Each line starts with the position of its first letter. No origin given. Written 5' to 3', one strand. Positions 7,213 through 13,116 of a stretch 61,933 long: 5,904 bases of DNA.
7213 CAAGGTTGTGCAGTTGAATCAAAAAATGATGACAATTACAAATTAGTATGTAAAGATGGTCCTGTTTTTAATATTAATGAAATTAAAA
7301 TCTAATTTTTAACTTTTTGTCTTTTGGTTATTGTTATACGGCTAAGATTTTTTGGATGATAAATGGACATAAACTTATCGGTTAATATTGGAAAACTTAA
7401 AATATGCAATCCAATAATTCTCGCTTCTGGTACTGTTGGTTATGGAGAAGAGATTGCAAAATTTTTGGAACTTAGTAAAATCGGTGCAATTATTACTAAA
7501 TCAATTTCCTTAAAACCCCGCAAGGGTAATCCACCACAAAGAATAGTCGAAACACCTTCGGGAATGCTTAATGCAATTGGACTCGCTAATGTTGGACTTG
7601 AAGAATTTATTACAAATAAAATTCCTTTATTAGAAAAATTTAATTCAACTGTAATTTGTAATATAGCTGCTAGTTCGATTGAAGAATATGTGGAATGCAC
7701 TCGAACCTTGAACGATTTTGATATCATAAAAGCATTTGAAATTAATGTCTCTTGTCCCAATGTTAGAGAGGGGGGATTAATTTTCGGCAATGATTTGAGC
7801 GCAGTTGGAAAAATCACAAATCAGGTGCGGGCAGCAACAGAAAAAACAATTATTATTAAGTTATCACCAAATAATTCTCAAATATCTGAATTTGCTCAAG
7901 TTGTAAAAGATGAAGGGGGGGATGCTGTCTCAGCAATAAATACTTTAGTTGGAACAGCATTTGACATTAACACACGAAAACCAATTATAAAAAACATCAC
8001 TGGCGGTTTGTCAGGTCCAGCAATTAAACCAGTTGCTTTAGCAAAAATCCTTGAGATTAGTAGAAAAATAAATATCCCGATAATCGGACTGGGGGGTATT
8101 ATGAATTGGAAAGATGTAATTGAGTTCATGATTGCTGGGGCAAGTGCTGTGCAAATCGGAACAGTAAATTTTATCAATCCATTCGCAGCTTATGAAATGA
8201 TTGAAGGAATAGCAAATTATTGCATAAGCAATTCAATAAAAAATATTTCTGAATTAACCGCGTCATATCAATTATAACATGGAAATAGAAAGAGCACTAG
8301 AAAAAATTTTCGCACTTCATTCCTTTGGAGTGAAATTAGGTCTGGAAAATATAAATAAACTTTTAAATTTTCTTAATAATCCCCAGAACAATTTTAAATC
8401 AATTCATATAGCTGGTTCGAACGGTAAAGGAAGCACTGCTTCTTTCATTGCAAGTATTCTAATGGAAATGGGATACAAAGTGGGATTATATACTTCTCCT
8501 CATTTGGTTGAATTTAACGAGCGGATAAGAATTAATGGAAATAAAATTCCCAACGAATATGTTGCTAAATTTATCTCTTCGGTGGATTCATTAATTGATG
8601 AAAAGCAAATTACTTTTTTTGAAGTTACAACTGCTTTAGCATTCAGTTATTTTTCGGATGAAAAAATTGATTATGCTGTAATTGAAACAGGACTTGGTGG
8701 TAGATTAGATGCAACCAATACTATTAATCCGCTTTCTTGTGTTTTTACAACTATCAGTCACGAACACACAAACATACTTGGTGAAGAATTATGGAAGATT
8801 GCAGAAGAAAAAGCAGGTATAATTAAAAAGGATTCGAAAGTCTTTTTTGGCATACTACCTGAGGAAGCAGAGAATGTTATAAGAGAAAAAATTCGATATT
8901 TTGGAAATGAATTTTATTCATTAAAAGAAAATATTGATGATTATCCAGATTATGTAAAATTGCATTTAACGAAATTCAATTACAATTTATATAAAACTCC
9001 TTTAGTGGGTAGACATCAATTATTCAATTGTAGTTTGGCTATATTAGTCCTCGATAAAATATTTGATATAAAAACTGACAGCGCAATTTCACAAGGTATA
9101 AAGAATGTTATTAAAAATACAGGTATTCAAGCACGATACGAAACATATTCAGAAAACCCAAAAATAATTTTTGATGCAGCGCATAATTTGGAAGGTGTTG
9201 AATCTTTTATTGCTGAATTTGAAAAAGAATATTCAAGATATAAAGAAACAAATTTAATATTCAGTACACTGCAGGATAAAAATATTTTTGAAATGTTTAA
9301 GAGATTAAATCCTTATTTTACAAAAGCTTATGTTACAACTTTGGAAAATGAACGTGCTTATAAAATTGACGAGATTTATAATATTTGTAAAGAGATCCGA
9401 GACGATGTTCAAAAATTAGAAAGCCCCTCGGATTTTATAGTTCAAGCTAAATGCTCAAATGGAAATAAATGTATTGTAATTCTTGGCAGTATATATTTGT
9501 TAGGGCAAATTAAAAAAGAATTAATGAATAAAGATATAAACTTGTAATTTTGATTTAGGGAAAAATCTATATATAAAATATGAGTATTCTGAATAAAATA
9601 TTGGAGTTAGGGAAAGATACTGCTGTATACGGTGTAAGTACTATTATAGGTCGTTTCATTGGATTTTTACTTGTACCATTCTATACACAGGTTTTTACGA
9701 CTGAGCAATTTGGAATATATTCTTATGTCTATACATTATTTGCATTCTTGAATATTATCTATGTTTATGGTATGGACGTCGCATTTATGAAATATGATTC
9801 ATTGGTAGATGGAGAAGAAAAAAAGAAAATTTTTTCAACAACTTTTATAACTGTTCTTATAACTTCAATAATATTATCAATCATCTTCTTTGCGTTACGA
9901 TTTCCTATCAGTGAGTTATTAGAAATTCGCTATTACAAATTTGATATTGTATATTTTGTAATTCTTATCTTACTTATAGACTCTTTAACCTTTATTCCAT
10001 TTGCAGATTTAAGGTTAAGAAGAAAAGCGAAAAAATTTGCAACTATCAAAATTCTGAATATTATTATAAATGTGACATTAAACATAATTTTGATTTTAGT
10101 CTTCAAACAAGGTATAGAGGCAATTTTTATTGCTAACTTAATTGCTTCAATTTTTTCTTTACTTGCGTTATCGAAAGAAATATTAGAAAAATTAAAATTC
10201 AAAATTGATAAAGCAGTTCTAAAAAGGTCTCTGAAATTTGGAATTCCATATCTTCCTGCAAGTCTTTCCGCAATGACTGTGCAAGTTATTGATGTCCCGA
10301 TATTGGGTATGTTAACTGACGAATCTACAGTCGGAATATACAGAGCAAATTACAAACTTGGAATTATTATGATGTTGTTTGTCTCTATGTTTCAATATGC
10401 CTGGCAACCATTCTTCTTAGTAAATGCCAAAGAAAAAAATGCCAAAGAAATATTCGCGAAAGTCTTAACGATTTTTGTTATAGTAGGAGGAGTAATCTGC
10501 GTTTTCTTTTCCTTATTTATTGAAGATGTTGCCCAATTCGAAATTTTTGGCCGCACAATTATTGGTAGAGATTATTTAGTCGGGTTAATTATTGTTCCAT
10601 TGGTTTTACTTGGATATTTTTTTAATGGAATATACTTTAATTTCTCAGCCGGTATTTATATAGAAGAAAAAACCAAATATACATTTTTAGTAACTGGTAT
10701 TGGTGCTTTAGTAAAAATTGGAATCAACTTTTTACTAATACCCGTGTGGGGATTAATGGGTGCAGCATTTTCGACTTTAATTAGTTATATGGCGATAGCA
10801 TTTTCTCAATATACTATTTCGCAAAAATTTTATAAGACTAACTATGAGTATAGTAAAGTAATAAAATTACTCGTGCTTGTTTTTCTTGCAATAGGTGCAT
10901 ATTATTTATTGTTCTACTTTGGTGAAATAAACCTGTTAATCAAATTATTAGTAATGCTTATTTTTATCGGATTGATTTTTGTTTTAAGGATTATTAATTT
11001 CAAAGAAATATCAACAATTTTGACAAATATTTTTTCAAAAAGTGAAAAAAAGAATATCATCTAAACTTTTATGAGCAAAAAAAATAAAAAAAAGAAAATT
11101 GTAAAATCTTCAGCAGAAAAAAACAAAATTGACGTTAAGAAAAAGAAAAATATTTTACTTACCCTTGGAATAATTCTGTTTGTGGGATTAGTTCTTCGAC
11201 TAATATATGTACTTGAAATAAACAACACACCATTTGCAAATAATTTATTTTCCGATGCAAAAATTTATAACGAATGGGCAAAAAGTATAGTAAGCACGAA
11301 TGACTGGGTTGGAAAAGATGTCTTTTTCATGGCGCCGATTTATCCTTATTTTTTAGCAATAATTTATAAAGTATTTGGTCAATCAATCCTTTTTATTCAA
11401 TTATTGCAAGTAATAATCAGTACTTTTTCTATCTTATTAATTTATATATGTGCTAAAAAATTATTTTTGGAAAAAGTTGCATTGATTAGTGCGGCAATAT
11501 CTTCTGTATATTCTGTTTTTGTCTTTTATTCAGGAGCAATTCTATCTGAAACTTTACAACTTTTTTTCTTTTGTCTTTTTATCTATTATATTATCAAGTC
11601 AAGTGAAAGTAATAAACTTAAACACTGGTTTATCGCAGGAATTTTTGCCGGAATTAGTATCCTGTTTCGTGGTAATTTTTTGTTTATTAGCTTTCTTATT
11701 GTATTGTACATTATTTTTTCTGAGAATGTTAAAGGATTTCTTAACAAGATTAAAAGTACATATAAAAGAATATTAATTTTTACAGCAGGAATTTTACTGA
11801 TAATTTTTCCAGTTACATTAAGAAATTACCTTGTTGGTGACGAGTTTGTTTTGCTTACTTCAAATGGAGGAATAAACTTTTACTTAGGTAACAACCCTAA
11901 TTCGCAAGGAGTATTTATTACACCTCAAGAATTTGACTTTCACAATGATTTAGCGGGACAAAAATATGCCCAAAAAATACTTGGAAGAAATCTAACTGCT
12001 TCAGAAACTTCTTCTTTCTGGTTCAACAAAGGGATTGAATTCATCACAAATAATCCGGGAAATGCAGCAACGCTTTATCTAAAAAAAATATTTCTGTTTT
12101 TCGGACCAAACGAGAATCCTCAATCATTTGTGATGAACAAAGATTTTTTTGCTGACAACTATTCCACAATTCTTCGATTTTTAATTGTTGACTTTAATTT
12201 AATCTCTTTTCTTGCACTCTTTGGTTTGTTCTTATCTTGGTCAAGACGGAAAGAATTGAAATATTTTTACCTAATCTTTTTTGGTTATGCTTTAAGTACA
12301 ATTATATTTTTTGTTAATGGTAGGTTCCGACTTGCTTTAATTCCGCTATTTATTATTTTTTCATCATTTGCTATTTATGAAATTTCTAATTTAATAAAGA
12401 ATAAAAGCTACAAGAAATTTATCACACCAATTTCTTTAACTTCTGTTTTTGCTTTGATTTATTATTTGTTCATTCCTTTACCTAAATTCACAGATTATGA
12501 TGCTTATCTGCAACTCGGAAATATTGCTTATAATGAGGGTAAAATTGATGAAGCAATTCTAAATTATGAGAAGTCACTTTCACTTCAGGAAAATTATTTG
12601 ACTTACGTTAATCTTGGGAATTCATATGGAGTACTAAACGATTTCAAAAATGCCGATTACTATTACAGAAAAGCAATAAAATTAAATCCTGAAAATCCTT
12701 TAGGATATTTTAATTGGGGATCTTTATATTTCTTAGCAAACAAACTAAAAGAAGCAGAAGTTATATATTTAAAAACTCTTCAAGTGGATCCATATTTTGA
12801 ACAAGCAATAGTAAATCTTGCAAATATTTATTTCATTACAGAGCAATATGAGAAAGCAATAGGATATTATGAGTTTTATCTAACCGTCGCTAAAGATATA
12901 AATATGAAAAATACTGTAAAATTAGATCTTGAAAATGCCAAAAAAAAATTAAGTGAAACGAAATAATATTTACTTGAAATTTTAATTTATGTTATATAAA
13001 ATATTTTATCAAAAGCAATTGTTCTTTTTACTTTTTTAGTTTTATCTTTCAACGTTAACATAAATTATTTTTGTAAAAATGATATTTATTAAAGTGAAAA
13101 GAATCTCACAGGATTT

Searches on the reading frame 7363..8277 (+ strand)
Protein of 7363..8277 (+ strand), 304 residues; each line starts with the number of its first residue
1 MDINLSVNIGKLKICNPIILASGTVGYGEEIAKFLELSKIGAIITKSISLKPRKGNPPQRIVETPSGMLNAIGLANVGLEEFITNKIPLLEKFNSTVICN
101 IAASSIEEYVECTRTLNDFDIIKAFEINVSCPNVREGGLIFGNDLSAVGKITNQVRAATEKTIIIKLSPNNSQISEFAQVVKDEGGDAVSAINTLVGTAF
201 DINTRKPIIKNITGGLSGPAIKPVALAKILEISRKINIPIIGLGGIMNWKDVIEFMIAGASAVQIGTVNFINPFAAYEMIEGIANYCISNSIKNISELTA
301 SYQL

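Call 68: search_protein_families(library=pfam, proteins=[window:7363-8277:+], max_evalue=0.00001)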
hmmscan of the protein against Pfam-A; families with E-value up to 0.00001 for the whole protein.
window:7363-8277:+ (304 aa): 2 families
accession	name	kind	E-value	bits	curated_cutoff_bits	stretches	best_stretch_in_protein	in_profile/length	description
PF01180.27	DHO_dh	-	8.1e-74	248.9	27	1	5-284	2-288/291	Dihydroorotate dehydrogenase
PF01207.24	Dus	-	2e-06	27.6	20.4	0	223-289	170-236/311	Dihydrouridine synthase (Dus)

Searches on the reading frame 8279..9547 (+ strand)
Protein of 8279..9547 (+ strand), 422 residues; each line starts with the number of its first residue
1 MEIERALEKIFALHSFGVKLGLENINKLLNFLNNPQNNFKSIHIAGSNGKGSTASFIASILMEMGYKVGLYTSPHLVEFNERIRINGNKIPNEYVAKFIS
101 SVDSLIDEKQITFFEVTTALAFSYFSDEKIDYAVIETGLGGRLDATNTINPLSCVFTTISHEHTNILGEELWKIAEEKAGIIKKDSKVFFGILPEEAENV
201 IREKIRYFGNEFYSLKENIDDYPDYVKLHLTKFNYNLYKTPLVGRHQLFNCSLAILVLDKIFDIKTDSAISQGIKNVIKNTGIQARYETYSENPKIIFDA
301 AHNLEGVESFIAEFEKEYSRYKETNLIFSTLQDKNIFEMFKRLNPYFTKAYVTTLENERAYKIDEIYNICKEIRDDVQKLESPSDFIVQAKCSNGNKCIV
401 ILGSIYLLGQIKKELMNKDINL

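Call 68: search_protein_families(library=pfam, proteins=[window:8279-9547:+], max_evalue=0.00001)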
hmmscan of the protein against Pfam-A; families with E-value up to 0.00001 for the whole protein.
window:8279-9547:+ (422 aa): 2 families
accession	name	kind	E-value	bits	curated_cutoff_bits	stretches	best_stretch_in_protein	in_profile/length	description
PF08245.18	Mur_ligase_M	-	1.9e-14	54.5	24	1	44-257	1-199/200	Mur ligase middle domain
PF02875.26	Mur_ligase_C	-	1.5e-06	29.5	28.4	1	286-404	2-126/127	Mur ligase, glutamate ligase domain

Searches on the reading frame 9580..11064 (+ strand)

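Call 13: search_protein_families(library=pfam, proteins=[window:9580-11064:+], max_evalue=0.001)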
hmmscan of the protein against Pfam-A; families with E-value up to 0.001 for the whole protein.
window:9580-11064:+ (494 aa): 2 families
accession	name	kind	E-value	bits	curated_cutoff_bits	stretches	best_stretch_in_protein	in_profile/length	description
PF01943.22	Polysacc_synt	-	1.1e-22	81.3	28.2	1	10-279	1-270/274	Polysaccharide biosynthesis protein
PF13440.11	Polysacc_synt_3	-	2e-15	57.3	23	1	40-303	7-265/293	Polysaccharide biosynthesis protein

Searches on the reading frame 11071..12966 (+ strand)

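Call 13: search_protein_families(library=pfam, proteins=[window:11071-12966:+], max_evalue=0.001)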
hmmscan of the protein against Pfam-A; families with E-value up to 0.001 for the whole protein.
window:11071-12966:+ (631 aa): 16 families
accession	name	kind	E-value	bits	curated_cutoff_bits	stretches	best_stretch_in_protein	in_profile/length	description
PF00515.34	TPR_1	-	2.3e-22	78.2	27.8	2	511-542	3-34/34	Tetratricopeptide repeat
PF07719.23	TPR_2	-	5.8e-19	67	27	2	512-542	4-34/34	Tetratricopeptide repeat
PF13231.12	PMT_2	-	1.3e-18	68.1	26.1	1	88-237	3-150/160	Dolichyl-phosphate-mannose-protein mannosyltransferase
PF13181.12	TPR_8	-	7e-15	54.3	25.7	2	511-542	3-34/34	Tetratricopeptide repeat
PF13431.12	TPR_17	-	4e-10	39.6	24.4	0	531-563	1-33/34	Tetratricopeptide repeat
PF13424.12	TPR_12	-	8.1e-09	36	30.1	0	478-538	5-74/77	Tetratricopeptide repeat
PF13414.12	TPR_11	-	5.5e-08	32.8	26.8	1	517-554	2-39/42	TPR repeat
PF13374.12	TPR_10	-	3.8e-07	30.4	27.5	0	511-538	4-31/42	Tetratricopeptide repeat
PF13428.12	TPR_14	-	2.9e-06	27.8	23.5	0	514-550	6-42/44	Tetratricopeptide repeat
PF23914.1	TPR_CcmH_CycH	-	3.6e-06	27.4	42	1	513-606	54-150/158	Cytochrome c-type biogenesis protein H TPR domain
PF13432.12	TPR_16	-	4.2e-06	27.6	32.7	0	514-568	2-55/65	Tetratricopeptide repeat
PF14559.12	TPR_19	-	9.3e-06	26.3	25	0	555-597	3-45/68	Tetratricopeptide repeat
PF13176.12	TPR_7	-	3.2e-05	24.1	27.9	0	579-601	1-23/36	Tetratricopeptide repeat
PF13174.12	TPR_6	-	0.00012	22.9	26.3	0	477-501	1-25/33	Tetratricopeptide repeat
PF03901.23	Glyco_transf_22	-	0.00019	21.2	23.8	1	95-244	79-223/414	Alg9-like mannosyltransferase family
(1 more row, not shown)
